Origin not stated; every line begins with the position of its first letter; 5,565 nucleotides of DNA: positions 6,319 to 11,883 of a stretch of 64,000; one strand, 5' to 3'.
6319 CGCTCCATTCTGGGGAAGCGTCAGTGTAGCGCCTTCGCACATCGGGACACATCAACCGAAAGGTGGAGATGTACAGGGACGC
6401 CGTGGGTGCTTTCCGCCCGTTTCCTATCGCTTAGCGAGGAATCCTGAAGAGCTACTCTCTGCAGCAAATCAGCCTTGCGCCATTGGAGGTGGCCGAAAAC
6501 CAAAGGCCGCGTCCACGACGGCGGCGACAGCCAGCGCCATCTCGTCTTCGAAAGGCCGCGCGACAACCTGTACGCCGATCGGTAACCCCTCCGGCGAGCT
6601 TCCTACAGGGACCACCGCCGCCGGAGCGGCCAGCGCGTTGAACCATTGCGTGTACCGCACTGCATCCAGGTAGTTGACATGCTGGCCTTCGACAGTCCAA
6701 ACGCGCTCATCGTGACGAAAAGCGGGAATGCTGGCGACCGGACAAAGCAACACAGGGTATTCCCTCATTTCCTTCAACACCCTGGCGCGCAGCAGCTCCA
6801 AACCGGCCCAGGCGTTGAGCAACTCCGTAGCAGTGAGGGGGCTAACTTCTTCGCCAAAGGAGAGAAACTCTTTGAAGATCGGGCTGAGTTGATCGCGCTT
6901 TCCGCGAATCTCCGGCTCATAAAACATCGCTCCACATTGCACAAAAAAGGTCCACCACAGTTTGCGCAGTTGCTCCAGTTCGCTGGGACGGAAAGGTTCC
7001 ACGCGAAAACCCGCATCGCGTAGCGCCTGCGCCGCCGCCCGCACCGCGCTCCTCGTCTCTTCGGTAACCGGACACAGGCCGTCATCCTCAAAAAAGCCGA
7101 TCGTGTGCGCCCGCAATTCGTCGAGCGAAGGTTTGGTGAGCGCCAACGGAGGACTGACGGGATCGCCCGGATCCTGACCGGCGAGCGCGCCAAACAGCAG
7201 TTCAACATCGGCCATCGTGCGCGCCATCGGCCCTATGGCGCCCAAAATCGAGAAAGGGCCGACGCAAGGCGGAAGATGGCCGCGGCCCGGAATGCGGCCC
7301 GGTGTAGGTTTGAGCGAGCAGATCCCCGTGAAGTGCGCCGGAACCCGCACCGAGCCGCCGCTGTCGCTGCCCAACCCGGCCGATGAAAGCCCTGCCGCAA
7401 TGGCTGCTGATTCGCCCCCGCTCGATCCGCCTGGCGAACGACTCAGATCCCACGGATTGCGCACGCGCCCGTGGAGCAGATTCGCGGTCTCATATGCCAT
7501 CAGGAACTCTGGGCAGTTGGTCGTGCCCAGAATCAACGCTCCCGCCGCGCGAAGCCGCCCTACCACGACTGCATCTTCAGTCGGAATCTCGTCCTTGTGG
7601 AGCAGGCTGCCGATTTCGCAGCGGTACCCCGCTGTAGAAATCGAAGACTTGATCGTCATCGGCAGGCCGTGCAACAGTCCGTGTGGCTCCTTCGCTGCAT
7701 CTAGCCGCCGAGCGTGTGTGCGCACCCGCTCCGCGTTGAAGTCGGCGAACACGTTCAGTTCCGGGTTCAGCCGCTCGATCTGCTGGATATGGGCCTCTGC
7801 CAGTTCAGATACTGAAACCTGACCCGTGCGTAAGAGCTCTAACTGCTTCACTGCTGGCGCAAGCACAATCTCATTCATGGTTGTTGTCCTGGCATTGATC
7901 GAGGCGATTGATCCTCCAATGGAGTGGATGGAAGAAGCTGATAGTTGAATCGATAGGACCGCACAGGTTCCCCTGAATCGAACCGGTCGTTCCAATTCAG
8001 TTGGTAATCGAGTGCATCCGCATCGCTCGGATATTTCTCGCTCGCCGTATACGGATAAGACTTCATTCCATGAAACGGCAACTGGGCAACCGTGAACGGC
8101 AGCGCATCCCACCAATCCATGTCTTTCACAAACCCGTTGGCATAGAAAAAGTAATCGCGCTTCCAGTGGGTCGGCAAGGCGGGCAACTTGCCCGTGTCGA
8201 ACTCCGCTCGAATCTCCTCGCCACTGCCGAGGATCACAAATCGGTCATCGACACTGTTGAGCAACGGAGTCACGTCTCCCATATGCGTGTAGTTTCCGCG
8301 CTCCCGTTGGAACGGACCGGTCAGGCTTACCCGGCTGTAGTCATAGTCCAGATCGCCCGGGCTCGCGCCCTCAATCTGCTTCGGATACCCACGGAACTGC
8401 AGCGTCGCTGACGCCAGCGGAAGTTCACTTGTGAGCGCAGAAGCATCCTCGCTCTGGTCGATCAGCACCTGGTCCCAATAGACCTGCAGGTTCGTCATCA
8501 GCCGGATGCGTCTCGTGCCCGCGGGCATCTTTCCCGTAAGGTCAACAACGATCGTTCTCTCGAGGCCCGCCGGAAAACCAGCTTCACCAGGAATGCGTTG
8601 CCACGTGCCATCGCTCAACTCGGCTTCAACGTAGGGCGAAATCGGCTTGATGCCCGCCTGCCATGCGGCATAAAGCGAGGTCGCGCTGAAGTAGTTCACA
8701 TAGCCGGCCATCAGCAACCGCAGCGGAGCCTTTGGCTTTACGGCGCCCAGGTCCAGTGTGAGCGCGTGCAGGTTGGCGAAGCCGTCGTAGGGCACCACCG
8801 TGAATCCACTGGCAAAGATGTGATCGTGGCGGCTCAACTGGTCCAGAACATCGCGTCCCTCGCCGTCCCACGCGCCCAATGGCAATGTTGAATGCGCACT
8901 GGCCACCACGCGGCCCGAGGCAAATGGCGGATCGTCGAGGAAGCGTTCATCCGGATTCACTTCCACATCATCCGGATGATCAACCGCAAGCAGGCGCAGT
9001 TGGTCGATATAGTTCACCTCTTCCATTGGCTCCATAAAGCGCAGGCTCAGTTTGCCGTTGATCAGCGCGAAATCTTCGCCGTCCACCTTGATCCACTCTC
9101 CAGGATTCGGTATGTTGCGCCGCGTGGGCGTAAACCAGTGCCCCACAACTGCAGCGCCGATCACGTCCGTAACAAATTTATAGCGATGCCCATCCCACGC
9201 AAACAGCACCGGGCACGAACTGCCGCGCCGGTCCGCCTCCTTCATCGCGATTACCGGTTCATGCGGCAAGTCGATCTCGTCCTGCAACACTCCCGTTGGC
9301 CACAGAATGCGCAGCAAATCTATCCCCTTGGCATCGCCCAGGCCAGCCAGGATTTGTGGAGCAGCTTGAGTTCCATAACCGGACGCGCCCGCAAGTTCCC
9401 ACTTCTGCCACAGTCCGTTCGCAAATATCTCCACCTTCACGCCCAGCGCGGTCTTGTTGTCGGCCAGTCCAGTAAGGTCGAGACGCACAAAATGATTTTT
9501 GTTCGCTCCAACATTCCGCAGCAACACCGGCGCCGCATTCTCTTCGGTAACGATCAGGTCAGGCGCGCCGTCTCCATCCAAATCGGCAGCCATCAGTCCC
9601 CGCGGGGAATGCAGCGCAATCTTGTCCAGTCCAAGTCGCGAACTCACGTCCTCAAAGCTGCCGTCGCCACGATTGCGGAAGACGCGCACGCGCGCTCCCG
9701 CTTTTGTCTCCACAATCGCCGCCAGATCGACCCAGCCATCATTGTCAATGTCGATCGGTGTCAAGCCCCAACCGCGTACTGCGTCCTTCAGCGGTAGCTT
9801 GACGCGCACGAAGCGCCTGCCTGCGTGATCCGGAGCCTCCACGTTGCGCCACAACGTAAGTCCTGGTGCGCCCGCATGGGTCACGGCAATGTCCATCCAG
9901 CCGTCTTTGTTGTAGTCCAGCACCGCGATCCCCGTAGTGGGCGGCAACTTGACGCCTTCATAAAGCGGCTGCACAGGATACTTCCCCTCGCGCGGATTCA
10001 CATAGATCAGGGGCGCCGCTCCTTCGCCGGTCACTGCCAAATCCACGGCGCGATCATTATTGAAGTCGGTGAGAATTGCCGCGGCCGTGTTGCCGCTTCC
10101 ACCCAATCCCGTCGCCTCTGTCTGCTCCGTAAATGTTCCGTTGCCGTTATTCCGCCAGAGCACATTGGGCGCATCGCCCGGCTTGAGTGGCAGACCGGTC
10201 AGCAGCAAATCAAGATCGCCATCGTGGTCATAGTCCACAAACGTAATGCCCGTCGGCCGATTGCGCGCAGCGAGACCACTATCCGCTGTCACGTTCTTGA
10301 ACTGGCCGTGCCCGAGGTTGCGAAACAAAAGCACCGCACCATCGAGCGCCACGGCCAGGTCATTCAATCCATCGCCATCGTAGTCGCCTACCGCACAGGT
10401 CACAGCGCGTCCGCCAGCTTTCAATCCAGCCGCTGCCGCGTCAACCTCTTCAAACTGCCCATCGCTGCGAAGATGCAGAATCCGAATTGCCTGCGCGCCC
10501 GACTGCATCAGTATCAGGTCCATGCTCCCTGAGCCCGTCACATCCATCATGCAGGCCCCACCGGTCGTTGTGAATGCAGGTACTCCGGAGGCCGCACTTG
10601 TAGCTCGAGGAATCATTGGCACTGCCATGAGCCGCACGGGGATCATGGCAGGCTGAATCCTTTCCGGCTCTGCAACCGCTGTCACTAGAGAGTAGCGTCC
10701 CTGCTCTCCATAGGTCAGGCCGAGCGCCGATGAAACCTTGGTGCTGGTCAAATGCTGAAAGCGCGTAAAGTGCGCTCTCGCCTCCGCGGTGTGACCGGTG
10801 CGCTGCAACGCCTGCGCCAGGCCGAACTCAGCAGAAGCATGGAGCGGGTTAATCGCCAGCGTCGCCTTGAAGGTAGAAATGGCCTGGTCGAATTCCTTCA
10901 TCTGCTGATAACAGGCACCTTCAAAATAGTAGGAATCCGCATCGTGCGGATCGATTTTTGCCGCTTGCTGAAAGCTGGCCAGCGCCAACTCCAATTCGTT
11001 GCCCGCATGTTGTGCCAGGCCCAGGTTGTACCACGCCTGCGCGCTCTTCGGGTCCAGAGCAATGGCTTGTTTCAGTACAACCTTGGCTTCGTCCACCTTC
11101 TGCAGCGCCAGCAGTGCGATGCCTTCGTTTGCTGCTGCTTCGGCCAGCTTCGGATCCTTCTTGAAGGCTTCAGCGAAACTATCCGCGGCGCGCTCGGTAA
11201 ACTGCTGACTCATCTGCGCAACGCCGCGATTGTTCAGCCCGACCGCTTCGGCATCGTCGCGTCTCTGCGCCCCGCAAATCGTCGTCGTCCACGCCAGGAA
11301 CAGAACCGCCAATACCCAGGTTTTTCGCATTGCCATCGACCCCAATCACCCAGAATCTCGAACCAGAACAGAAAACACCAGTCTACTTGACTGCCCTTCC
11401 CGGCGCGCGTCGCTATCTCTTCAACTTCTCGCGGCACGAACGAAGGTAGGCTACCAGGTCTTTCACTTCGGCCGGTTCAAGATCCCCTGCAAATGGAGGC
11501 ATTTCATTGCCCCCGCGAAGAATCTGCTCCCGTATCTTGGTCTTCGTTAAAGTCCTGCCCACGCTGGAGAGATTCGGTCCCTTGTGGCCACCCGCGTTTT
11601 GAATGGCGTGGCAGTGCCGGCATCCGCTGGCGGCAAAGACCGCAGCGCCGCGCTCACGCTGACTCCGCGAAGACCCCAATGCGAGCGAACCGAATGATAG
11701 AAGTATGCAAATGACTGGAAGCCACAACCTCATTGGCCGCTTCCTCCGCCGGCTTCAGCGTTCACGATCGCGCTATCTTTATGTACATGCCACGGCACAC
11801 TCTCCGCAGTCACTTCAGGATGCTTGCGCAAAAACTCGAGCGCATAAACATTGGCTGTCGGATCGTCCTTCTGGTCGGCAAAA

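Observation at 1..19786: Large uncharacterised heme/propeller operon with its own TonB-dependent receptor: candidate new periplasmic pathway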

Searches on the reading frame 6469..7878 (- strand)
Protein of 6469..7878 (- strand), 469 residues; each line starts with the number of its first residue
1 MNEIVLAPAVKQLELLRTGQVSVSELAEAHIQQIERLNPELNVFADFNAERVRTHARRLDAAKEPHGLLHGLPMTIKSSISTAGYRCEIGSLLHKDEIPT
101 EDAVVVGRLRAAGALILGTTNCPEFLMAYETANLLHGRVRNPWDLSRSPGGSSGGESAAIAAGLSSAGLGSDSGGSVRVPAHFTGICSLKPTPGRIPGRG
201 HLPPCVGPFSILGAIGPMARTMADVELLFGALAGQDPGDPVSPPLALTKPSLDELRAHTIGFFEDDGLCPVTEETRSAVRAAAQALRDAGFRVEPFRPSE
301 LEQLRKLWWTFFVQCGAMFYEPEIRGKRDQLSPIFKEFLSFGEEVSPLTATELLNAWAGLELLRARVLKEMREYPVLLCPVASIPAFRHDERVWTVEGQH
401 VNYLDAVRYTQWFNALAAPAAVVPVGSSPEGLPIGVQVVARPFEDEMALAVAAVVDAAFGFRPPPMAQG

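Call 4: search_protein_families(library=pfam, proteins=[window:6469-7878:-], max_evalue=0.01)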
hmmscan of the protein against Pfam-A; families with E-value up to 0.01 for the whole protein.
window:6469-7878:- (469 aa): 1 family
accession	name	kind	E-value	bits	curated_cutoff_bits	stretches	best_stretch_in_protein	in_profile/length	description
PF01425.27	Amidase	-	9e-100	335.2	27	1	25-449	1-445/445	Amidase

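Call 5: search_protein_families(library=ncbifam, proteins=[window:6469-7878:-], max_evalue=0.01)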
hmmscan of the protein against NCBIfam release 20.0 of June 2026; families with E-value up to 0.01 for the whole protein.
window:6469-7878:- (469 aa): 26 families (the best 25 are shown)
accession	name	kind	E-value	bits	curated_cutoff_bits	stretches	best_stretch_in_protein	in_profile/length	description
NF004816.0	PRK06170.1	equivalog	6.6e-99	331.8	503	1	3-467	8-491/493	amidase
NF005687.0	PRK07487.1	subfamily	1.1e-88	298.2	428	1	8-460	9-457/468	amidase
NF004815.0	PRK06169.1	equivalog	2.3e-83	280.3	506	1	5-460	8-460/471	amidase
NF005450.0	PRK07042.1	equivalog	9.2e-78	261.8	458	1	9-457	9-450/464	amidase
NF005686.0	PRK07486.1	subfamily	6.6e-71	239.4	465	1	2-458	9-472/486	amidase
NF006631.0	PRK09201.1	equivalog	1.2e-68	231.9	461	1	14-456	14-452/466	AtzE family amidohydrolase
TIGR02715.1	amido_AtzE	subfamily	8.3e-67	226.1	425.75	1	13-456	6-445/452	AtzE family amidohydrolase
NF005688.0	PRK07488.1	equivalog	3.4e-65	220.8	532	2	10-305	14-296/474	indoleacetamide hydrolase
NF009119.0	PRK12470.1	equivalog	9.7e-64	216.1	498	1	2-459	4-452/462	amidase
TIGR00132.1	gatA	equivalog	6.2e-59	200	481.1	2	15-300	4-288/466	Asp-tRNA(Asn)/Glu-tRNA(Gln) amidotransferase subunit GatA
NF004717.0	PRK06061.1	equivalog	1.4e-57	195.5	498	1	10-458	20-466/483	amidase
NF006043.0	PRK08186.1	subfamily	1.4e-51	175.6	487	1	15-459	15-448/600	allophanate hydrolase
NF005460.0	PRK07056.1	subfamily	3.4e-50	171.3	447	1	13-459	14-453/457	amidase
NF005565.0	PRK07235.1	subfamily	1.8e-49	168.8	545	2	55-308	74-328/506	amidase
NF005899.0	PRK07869.1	equivalog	6.1e-48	163.8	418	1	9-458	17-461/471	amidase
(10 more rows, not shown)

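Call 60: search_solved_structures(query=window:6469-7878:-, max_evalue=1e-30)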
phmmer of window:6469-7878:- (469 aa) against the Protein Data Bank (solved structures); distinct sequences matched with E-value up to 1e-30: 41.
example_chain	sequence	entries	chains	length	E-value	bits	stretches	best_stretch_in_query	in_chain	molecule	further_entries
8xac_A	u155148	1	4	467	1.3e-57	198.8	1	16-456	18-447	Amidase family protein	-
9fvf_A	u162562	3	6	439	4.1e-53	184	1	13-228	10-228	Amidase UMG-SP3 | UMG-SP3 amidase | UMG-SP3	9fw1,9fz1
9je9_A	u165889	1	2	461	1.2e-52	182.4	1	11-233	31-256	Amidase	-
5h6s_A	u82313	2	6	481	6.8e-50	173.3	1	17-438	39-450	Amidase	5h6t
9fzw_A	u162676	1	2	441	4.2e-48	167.4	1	10-229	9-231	Urethanase UMG-SP2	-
8xtb_A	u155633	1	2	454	4.6e-48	167.3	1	10-229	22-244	umgsp2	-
8wdw_A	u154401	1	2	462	4.9e-48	167.2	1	10-229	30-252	UMG-SP2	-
8xtc_A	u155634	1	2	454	1.2e-47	165.9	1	10-229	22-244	umgsp2-mut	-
8es6_A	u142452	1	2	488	2.8e-46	161.4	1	15-233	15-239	Colibactin biosynthesis amidase ClbL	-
9giz_A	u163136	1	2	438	1.2e-45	159.3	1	14-236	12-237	UMG-SP-1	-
8s7z_A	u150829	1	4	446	1.4e-45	159.2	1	14-236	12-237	Urethanase umg-sp1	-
3kfu_E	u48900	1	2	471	2.4e-45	158.4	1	17-456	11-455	Glutamyl-tRNA(Gln) amidotransferase subunit A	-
2wap_A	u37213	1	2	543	4.1e-45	157.6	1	11-303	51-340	FATTY-ACID AMIDE HYDROLASE 1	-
2wj1_A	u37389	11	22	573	4.9e-45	157.3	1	11-303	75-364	FATTY-ACID AMIDE HYDROLASE 1 | FATTY ACID AMIDE HYDROLASE 1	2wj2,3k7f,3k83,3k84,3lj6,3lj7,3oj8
6mrg_A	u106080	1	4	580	5.1e-45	157.3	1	11-303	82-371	Fatty-acid amide hydrolase 1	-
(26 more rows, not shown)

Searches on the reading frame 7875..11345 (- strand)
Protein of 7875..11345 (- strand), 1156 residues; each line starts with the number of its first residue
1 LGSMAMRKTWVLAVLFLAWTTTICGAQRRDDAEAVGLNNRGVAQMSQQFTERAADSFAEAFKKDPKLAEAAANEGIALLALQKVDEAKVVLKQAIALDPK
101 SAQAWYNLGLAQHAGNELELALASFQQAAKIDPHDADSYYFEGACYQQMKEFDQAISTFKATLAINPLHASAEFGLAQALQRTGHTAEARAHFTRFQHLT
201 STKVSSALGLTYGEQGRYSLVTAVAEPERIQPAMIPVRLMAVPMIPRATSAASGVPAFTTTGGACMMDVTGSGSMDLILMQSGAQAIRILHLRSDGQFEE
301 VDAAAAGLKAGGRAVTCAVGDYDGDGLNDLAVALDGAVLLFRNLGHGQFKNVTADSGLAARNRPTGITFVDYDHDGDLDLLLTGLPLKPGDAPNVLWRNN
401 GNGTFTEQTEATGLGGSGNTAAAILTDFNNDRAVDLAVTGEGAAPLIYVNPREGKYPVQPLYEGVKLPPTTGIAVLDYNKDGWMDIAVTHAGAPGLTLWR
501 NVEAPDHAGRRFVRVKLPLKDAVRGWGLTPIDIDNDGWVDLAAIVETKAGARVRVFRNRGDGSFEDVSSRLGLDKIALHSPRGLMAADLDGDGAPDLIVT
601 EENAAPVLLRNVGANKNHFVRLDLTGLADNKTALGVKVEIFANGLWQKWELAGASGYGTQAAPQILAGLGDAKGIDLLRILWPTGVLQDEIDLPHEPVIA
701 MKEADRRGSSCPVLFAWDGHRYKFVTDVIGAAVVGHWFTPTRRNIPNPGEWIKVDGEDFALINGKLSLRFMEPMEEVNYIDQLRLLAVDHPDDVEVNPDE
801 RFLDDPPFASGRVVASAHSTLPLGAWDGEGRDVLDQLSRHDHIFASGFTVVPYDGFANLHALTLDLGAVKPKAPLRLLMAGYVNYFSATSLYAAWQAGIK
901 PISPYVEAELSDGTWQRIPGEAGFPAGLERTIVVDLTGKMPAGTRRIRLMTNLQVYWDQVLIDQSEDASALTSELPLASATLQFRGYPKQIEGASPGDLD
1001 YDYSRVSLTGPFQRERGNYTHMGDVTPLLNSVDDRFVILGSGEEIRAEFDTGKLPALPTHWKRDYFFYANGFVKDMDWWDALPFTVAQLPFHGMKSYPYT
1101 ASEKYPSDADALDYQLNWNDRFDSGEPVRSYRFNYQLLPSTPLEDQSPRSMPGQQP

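Call 4: search_protein_families(library=pfam, proteins=[window:7875-11345:-], max_evalue=0.01)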
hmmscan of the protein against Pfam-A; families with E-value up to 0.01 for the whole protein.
window:7875-11345:- (1156 aa): 18 families
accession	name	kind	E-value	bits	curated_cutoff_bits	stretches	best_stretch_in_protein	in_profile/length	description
PF13517.12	FG-GAP_3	-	6.4e-44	148.8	26.9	6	321-381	1-60/61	FG-GAP-like repeat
PF07719.23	TPR_2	-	2.2e-21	74.6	27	3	102-135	1-34/34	Tetratricopeptide repeat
PF00515.34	TPR_1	-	9.6e-21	73.1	27.8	2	102-135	1-34/34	Tetratricopeptide repeat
PF13432.12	TPR_16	-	8.8e-17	61.7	32.7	2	74-136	3-65/65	Tetratricopeptide repeat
PF13414.12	TPR_11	-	3e-15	56.1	26.8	2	77-113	3-39/42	TPR repeat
PF01839.29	FG-GAP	-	4.1e-14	52.5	22.1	1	582-601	3-22/37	FG-GAP repeat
PF14559.12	TPR_19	-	4.5e-13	49.8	25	3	149-192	4-47/68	Tetratricopeptide repeat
PF13181.12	TPR_8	-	3.1e-12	46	25.7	1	102-134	1-33/34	Tetratricopeptide repeat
PF13431.12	TPR_17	-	7.4e-12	45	24.4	1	91-122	2-33/34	Tetratricopeptide repeat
PF13371.12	TPR_9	-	4.3e-09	36.7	35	1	79-138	6-65/73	Tetratricopeptide repeat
PF13174.12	TPR_6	-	6.1e-09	36.4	26.3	0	103-133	1-31/33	Tetratricopeptide repeat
PF13424.12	TPR_12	-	7.5e-09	36.1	30.1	1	139-195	6-70/77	Tetratricopeptide repeat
PF23914.1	TPR_CcmH_CycH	-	1.1e-08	35.5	42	1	58-137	6-85/158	Cytochrome c-type biogenesis protein H TPR domain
PF07593.17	UnbV_ASPIC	-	2.4e-08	34.2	23.4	1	633-693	1-61/68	ASPIC and UnbV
PF13428.12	TPR_14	-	7.7e-08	32.7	23.5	1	76-109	9-42/44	Tetratricopeptide repeat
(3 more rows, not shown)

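Call 5: search_protein_families(library=ncbifam, proteins=[window:7875-11345:-], max_evalue=0.01)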
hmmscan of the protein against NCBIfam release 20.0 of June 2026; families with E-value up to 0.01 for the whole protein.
window:7875-11345:- (1156 aa): 19 families
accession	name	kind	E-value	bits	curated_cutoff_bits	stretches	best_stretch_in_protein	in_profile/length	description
NF040959.1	MamA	equivalog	4.5e-17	62.2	200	2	38-137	75-174/204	magnetosome protein MamA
TIGR02917.1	PEP_TPR_lipo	equivalog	1.7e-16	59.3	312.2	1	25-195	354-524/899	XrtA/PEP-CTERM system TPR-repeat protein PrsT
TIGR02521.1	type_IV_pilW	equivalog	3.6e-14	52.9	154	1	40-204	37-203/234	type IV pilus biogenesis/stability protein PilW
TIGR02552.1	LcrH_SycD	equivalog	7.7e-12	45.1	104.8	1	96-167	46-117/136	SycD/LcrH family type III secretion system chaperone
NF008391.2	PRK11189.1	equivalog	1.8e-10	40.8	250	1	120-198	83-161/297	lipoprotein NlpI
TIGR00990.1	3a0801s09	subfamily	2.3e-07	29.8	757.25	1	48-196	308-459/615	mitochondrial import receptor subunit TOM70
NF047371.1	FlcA_CTERM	equivalog_domain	2.4e-07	29.6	300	1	98-207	434-544/646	periplasmic flagellar collar protein FlcA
NF033758.1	gliding_GltE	equivalog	7.5e-07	28.5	225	2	57-169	75-187/411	adventurous gliding motility TPR repeat lipoprotein GltE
NF033762.1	social_mot_Tgl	equivalog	7.6e-07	28.7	225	1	17-198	16-198/252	social motility TPR repeat lipoprotein Tgl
TIGR00540.1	TPR_hemY_coli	hypoth_equivalog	1e-06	27.8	142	1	56-194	252-383/385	heme biosynthesis-associated TPR protein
NF047539.1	XAC2610_fam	domain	1.2e-06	28.9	35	0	475-491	3-19/89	XAC2610-related protein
TIGR02795.1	tol_pal_ybgF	equivalog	9e-06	26.3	90.1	0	125-194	28-100/119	tol-pal system protein YbgF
NF009037.0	PRK12370.1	equivalog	1.5e-05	23.6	589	1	83-172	319-408/553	HilA/EilA family virulence transcriptional regulator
NF033920.0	C39_PA2778_fam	equivalog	2.7e-05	23.7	150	1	43-132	165-254/255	PA2778 family cysteine peptidase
NF053607.1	CHU_0125_OmpA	equivalog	3.2e-05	22.7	620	1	102-203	19-120/639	CHU_0125 family OmpA-like outer membrane integrity protein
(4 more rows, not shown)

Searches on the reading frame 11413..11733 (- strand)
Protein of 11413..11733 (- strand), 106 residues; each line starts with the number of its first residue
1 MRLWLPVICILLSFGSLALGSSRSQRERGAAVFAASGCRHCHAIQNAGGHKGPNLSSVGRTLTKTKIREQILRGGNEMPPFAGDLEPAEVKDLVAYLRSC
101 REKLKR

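Call 4: search_protein_families(library=pfam, proteins=[window:11413-11733:-], max_evalue=0.01)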
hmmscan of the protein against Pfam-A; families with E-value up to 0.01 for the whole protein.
window:11413-11733:- (106 aa): 2 families
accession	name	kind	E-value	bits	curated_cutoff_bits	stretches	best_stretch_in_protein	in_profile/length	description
PF13442.11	Cytochrome_CBB3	-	1.6e-14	54.4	27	1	27-97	4-68/68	Cytochrome C oxidase, cbb3-type, subunit III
PF00034.26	Cytochrom_C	-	2.2e-09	38.9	21.3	1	27-99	2-88/90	Cytochrome c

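Call 5: search_protein_families(library=ncbifam, proteins=[window:11413-11733:-], max_evalue=0.01)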
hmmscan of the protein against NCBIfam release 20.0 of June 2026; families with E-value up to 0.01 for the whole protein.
window:11413-11733:- (106 aa): 10 families
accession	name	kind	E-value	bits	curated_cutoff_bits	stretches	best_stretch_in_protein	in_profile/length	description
TIGR02603.1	CxxCH_TIGR02603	domain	4.1e-09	36.6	68.15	1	27-73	4-49/134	putative heme-binding domain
NF045774.1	cytochro_C551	exception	4.3e-09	36.3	118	1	24-98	37-107/110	cytochrome c551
NF045773.1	cytochro_C550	exception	9.3e-09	35.3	125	1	29-98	51-117/118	cytochrome c550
NF050122.1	bc1_QcrC_actin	exception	3.2e-07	29.9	200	1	22-60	37-74/253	cytochrome bc1 complex diheme cytochrome c subunit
NF052248.1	SorU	equivalog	6.7e-07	29.5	100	1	34-96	9-71/72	SorU family sulfite dehydrogenase c-type cytochrome subunit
TIGR04485.1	thiosulf_SoxX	equivalog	8.9e-07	29.5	61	1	36-99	3-77/78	sulfur oxidation c-type cytochrome SoxX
NF045930.1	Cytc6PetJCyano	equivalog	1e-06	28.6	135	1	15-98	17-103/110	cytochrome c6 PetJ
NF040971.1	cytc_ExtS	equivalog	9.9e-06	25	100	1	24-96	76-146/262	selenite/tellurite reduction operon c-type cytochrome lipoprotein ExtS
TIGR00782.1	ccoP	equivalog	1.4e-05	24.6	179.95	1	26-101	107-193/285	cytochrome-c oxidase, cbb3-type subunit III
NF011054.0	PRK14486.1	equivalog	2.7e-05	23.8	447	1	28-102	217-292/294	putative bifunctional cbb3-type cytochrome c oxidase subunit II/cytochrome c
